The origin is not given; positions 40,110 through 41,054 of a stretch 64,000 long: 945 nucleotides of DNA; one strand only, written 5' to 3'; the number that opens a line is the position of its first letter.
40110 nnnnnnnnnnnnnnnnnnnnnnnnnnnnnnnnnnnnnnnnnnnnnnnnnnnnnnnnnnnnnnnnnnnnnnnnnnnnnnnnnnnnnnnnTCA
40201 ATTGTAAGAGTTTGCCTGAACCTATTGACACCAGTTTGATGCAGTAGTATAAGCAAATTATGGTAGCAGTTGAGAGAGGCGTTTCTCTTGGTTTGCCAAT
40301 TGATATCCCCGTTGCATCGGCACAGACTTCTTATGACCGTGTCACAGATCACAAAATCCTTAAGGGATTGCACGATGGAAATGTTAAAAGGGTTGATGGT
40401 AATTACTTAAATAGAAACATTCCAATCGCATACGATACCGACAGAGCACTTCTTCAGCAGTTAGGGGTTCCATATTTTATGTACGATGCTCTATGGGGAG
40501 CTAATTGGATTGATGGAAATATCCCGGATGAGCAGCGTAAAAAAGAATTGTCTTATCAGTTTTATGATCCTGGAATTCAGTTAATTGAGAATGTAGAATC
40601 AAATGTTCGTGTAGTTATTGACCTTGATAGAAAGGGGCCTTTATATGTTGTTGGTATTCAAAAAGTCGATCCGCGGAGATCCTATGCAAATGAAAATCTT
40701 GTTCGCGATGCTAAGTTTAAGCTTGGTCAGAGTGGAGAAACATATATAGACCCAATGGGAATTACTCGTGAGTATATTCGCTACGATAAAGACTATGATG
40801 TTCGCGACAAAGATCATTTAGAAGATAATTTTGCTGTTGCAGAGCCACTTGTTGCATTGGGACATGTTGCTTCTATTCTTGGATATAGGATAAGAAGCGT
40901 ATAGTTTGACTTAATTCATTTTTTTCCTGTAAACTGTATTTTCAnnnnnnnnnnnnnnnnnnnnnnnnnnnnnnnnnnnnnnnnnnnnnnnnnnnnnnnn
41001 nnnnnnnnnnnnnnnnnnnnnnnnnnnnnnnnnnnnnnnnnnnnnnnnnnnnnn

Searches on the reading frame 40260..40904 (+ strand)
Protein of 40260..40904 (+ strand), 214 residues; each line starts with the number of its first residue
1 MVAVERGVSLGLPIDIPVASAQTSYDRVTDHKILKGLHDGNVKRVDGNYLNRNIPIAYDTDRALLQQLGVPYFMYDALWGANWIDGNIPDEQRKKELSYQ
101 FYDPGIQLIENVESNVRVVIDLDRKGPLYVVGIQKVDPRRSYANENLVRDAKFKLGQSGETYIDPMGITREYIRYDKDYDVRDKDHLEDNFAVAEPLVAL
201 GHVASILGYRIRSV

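Call 46: find_encoding_contigs(protein=window:40260-40904:+, flank=10000, max_places=6)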
Protein window:40260-40904:+ (214 aa): 5 contigs read that carry it; 4 places shown.
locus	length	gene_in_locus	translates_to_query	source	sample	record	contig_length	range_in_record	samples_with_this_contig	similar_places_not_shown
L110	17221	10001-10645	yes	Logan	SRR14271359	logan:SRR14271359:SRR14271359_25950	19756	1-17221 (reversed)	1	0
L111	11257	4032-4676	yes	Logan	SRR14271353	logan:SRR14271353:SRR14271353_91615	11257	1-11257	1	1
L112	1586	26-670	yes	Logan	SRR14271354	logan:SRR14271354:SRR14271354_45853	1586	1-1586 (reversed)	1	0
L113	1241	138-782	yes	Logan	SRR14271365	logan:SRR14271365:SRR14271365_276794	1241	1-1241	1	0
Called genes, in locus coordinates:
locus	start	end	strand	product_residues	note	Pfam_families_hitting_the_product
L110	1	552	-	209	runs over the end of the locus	PF00160:Pro_isomerase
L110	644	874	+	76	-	-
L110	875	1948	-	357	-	PF01321:Creatinase_N, PF00557:Peptidase_M24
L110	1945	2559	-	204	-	-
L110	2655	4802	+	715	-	PF00009:GTP_EFTU, PF22042:EF-G_D2, PF03144:GTP_EFTU_D2, PF14492:EFG_III, PF16658:RF3_C, PF03764:EFG_IV, PF00679:EFG_C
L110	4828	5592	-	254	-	PF23023:Anti-Pycsar_Apyc1, PF00753:Lactamase_B (weak), PF12706:Lactamase_B_2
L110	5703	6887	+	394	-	PF24948:Citrate_synth_N, PF16114:Citrate_bind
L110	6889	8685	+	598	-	PF00549:Ligase_CoA, PF00285:Citrate_synt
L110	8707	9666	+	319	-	PF01565:FAD_binding_4, PF02873:MurB_C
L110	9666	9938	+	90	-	-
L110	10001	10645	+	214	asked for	-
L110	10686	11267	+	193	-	PF07099:DUF1361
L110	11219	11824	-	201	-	PF00730:HhH-GPD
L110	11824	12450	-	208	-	PF13399:LytR_C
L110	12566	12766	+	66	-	PF12844:HTH_19, PF01381:HTH_3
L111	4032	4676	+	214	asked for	-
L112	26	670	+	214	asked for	-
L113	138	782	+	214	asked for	-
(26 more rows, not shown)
